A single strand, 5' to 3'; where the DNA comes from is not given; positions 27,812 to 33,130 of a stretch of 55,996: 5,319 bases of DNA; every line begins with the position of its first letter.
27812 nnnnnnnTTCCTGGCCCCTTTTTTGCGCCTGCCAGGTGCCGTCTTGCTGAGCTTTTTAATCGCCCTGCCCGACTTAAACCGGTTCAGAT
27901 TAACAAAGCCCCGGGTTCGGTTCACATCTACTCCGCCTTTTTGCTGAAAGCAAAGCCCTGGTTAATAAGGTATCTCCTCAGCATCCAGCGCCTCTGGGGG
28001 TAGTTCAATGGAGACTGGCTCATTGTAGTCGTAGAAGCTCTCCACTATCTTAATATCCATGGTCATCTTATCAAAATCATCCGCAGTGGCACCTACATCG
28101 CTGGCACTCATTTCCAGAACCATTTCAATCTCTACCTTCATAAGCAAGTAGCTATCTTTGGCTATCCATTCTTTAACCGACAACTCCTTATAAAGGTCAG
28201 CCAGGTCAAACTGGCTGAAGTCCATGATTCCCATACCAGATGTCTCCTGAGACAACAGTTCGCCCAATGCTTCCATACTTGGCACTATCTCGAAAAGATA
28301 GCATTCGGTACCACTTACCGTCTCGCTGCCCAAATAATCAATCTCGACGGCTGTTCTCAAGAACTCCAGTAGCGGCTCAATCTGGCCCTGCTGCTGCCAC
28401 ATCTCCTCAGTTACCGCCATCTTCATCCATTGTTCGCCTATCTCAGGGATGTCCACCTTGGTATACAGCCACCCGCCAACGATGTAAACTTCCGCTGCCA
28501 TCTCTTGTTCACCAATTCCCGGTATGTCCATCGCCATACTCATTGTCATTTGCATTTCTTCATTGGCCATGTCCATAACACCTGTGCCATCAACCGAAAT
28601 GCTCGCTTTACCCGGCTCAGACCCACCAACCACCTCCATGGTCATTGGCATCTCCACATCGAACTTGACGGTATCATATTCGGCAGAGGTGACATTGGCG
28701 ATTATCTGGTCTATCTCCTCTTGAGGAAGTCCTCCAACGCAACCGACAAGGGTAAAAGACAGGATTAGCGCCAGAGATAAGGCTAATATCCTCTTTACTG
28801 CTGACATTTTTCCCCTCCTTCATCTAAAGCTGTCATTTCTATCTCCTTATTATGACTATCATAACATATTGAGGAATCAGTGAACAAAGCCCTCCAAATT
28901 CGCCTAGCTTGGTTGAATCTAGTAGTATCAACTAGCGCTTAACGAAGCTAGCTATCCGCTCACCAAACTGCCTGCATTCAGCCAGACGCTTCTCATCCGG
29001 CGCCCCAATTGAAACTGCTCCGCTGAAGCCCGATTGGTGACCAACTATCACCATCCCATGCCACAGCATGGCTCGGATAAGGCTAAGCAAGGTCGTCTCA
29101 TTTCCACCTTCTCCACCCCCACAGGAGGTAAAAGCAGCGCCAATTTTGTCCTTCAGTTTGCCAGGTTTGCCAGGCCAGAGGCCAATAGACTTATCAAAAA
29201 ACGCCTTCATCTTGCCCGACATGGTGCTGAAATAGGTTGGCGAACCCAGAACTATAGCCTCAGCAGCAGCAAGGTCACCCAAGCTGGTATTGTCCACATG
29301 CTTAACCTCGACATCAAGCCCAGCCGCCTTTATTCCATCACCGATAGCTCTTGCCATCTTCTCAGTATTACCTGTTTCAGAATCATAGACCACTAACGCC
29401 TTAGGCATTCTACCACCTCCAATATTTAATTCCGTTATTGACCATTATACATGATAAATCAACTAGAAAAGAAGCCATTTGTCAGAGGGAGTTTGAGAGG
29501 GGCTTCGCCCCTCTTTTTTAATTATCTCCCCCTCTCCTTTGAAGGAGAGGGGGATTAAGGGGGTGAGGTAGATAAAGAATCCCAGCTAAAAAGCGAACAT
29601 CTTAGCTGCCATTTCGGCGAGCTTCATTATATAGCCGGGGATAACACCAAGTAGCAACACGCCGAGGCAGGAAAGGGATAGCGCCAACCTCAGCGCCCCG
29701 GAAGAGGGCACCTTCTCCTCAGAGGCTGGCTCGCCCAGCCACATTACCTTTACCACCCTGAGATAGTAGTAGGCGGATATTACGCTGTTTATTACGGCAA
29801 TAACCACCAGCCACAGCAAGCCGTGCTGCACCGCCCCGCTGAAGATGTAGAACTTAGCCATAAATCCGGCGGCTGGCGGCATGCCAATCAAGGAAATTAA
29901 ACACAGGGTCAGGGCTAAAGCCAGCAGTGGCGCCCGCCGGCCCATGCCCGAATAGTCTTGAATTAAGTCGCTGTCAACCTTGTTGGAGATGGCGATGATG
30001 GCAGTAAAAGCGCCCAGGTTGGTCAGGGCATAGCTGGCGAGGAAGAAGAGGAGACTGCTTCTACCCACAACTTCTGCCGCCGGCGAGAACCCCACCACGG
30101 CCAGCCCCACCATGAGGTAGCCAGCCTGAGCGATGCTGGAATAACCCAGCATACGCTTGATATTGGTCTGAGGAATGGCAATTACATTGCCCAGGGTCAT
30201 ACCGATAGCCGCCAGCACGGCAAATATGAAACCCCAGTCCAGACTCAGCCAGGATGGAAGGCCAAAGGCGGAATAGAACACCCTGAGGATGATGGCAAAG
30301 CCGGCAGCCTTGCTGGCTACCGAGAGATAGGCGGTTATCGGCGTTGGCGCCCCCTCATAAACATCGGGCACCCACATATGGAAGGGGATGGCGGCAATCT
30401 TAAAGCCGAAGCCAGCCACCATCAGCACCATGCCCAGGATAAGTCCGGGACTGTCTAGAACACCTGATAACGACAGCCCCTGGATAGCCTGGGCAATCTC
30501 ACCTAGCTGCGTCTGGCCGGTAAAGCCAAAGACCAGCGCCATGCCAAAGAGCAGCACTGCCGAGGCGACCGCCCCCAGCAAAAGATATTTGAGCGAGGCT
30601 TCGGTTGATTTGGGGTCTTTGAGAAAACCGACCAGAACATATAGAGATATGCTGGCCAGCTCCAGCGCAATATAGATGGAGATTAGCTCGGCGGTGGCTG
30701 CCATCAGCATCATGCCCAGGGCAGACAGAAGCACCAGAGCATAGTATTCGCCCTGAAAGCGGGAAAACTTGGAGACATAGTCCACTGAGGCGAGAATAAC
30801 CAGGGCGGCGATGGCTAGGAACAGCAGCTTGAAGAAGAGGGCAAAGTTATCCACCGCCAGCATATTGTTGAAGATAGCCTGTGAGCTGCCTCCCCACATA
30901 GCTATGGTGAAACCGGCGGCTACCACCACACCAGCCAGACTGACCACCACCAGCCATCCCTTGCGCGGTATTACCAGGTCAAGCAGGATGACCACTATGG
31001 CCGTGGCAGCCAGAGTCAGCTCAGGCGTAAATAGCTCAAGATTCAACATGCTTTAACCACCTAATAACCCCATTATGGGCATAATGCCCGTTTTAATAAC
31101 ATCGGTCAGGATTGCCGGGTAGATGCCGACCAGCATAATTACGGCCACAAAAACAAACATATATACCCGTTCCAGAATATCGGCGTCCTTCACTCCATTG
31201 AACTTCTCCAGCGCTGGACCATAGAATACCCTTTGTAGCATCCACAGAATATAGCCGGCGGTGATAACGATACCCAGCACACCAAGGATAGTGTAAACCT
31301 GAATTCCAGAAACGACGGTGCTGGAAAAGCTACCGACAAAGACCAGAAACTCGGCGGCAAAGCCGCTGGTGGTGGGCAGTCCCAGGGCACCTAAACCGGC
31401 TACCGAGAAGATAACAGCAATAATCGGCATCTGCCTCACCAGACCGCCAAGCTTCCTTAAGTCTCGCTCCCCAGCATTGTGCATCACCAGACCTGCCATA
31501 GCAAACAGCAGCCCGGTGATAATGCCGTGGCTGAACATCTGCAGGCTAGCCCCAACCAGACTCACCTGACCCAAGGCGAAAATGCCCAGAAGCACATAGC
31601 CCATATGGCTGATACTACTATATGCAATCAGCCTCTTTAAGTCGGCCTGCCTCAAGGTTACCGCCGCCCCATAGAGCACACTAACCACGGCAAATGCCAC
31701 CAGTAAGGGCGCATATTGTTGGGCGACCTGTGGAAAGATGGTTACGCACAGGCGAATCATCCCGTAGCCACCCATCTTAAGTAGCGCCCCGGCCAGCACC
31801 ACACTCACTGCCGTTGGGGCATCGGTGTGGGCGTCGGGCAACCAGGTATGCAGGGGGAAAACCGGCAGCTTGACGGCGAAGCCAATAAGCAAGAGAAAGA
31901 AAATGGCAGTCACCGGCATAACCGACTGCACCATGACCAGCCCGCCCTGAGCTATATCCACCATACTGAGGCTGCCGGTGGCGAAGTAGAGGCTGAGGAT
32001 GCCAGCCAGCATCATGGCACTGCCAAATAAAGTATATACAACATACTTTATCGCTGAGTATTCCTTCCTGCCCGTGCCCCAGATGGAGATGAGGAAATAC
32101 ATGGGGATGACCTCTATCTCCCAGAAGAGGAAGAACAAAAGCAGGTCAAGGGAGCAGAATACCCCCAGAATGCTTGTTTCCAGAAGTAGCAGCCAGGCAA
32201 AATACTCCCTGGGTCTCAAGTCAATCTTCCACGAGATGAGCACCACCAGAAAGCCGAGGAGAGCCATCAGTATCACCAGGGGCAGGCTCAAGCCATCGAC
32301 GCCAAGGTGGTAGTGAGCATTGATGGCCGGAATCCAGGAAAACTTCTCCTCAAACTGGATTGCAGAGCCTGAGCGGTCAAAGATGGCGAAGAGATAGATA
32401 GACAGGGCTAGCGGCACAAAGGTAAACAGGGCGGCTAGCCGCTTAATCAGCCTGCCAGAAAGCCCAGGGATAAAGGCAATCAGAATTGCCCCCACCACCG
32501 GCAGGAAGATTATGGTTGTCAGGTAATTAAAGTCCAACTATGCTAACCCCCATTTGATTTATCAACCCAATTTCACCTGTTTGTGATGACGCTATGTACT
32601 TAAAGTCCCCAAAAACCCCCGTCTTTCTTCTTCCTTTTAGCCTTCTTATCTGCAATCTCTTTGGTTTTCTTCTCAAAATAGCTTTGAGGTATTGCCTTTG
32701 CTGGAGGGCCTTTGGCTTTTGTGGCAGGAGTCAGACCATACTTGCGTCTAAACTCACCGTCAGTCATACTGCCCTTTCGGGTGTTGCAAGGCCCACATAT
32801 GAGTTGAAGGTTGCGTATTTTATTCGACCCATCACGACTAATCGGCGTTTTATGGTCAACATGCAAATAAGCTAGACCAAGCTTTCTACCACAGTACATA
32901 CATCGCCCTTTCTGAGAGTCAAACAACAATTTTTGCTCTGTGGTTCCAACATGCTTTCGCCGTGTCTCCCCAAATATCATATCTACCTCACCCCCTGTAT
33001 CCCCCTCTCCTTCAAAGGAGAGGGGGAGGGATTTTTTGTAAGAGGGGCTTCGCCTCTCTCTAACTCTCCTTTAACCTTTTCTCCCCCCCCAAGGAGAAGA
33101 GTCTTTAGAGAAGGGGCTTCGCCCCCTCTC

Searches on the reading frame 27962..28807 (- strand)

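Call 56: search_protein_families(library=pfam, proteins=[window:27962-28807:-], max_evalue=0.001)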
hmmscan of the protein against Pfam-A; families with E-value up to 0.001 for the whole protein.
window:27962-28807:- (281 aa): 1 family
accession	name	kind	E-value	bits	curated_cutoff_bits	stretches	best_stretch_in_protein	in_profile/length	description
PF20316.5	DUF6612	-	9.1e-14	52.1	23.7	1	33-277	3-236/237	Family of unknown function (DUF6612)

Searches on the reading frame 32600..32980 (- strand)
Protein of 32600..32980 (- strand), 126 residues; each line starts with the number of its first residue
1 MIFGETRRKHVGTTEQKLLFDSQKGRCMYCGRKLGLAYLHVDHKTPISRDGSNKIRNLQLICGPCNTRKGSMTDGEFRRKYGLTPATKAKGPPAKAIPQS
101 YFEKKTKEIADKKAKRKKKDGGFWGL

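Call 72: search_protein_families(library=pfam, proteins=[window:32600-32980:-], max_evalue=0.00001)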
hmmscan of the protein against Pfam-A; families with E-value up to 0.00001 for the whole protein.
window:32600-32980:- (126 aa): 3 families
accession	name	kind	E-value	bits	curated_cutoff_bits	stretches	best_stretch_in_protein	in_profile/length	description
PF01844.29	HNH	-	4.9e-14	52.6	21.4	1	27-71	1-46/47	HNH endonuclease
PF14279.12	HNH_5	-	5.6e-11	42.6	27.5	1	27-81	1-55/56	HNH endonuclease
PF02945.21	Endonuclease_7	-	5.3e-08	33.1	23.6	1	11-75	10-69/82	Recombination endonuclease VII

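Call 78: find_homologous_proteins(query=window:32600-32980:-, max_evalue=1e-10)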
Query window:32600-32980:- (126 aa): 56 proteins with E <= 1e-10 among 60 candidates.
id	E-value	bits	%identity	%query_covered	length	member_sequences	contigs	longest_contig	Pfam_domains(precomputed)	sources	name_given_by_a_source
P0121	6.8e-81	287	100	100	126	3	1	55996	PF13395.13,PF01844.30,PF02945.22,PF14279.13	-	-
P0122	3.3e-48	181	64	99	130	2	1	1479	PF01844.30,PF02945.22,PF14279.13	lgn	-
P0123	1.7e-46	176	68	81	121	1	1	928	PF13395.13,PF01844.30,PF02945.22,PF14279.13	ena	-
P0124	6.8e-46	174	59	98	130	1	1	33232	PF13395.13,PF01844.30,PF02945.22,PF14279.13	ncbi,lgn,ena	-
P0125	9.8e-46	173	61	98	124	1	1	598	PF01844.30,PF02945.22,PF14279.13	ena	-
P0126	1.1e-44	170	64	94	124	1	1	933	PF01844.30,PF02945.22,PF14279.13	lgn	-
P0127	1.3e-41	160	61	93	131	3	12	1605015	PF13395.13,PF01844.30,PF02945.22,PF14279.13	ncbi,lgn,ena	-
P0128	1.6e-40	156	59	83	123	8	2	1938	PF01844.30,PF02945.22,PF14279.13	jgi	-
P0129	2.9e-40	155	62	75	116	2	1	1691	PF01844.30,PF02945.22,PF14279.13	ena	-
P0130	4.3e-39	152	56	97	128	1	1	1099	PF01844.30,PF02945.22,PF14279.13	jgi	jgi:5-methylcytosine-specific restriction endonuclease McrA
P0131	6.3e-39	151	60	98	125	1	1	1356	PF13395.13,PF01844.30,PF02945.22,PF14279.13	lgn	-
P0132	1.5e-38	150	56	96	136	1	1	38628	PF13395.13,PF01844.30,PF02945.22,PF14279.13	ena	-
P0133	5.5e-38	148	57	98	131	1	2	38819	PF13395.13,PF01844.30,PF02945.22,PF14279.13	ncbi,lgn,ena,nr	ncbi:MAG: HNH endonuclease [Dehalococcoidia bacterium]|nr:HNH endonuclease [Dehalococcoidia bacteriu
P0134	1.2e-37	147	55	100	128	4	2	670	PF01844.30,PF02945.22,PF14279.13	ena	-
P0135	1.4e-37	147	57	98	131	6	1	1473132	PF01844.30,PF02945.22,PF14279.13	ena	-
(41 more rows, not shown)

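Call 79: find_encoding_contigs(protein=P0124, flank=2500, max_places=2)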
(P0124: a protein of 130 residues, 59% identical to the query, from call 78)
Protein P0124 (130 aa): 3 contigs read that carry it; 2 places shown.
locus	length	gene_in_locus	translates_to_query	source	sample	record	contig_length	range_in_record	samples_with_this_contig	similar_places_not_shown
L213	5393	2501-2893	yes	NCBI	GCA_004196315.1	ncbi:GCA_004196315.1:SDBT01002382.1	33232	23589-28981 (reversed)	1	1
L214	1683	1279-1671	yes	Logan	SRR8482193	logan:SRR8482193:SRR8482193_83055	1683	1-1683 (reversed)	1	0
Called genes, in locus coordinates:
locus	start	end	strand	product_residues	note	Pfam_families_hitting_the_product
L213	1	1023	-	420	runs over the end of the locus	-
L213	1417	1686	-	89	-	-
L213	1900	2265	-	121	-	-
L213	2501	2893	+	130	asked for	PF02945:Endonuclease_7 (weak), PF01844:HNH, PF13395:HNH_4 (weak), PF14279:HNH_5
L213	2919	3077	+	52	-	-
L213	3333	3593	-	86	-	-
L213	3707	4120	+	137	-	PF12844:HTH_19 (weak), PF13560:HTH_31, PF01381:HTH_3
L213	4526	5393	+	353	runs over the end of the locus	PF00589:Phage_integrase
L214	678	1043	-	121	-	-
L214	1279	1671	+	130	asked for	PF02945:Endonuclease_7 (weak), PF01844:HNH, PF13395:HNH_4 (weak), PF14279:HNH_5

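Call 80: find_encoding_contigs(protein=P0127, flank=2500, max_places=4)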
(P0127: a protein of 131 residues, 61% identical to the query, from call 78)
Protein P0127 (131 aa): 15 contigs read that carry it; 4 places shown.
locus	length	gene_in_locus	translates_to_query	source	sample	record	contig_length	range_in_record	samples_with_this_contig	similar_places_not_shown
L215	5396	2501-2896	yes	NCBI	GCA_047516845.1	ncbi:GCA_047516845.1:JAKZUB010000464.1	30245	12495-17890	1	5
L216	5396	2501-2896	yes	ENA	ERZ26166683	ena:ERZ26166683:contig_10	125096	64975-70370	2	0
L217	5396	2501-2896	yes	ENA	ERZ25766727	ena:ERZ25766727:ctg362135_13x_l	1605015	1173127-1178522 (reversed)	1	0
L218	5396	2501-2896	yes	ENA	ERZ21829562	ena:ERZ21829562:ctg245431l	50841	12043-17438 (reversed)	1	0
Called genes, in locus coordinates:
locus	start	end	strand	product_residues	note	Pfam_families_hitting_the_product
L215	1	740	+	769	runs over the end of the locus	PF03448:MgtE_N, PF14841:FliG_M (faint)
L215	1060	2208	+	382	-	PF01467:CTP_transf_like (weak)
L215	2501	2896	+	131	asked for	PF02945:Endonuclease_7, PF01844:HNH, PF13395:HNH_4 (weak), PF14279:HNH_5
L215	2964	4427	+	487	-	PF20695:UbiD_N, PF01977:UbiD, PF20696:UbiD_C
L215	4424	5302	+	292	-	PF01040:UbiA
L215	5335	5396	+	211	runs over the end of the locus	PF02441:Flavoprotein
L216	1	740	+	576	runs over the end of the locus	PF03448:MgtE_N, PF14841:FliG_M (faint), PF03448:MgtE_N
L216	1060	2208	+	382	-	PF01467:CTP_transf_like (weak)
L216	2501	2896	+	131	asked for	PF02945:Endonuclease_7, PF01844:HNH, PF13395:HNH_4 (weak), PF14279:HNH_5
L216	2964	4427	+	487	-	PF20695:UbiD_N, PF01977:UbiD, PF20696:UbiD_C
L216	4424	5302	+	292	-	PF01040:UbiA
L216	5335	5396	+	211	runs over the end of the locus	PF02441:Flavoprotein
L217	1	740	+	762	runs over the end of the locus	PF03448:MgtE_N, PF14841:FliG_M (faint)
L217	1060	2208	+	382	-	PF01467:CTP_transf_like (weak)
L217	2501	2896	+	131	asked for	PF02945:Endonuclease_7, PF01844:HNH, PF13395:HNH_4 (weak), PF14279:HNH_5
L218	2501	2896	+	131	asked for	PF02945:Endonuclease_7, PF01844:HNH, PF13395:HNH_4 (weak), PF14279:HNH_5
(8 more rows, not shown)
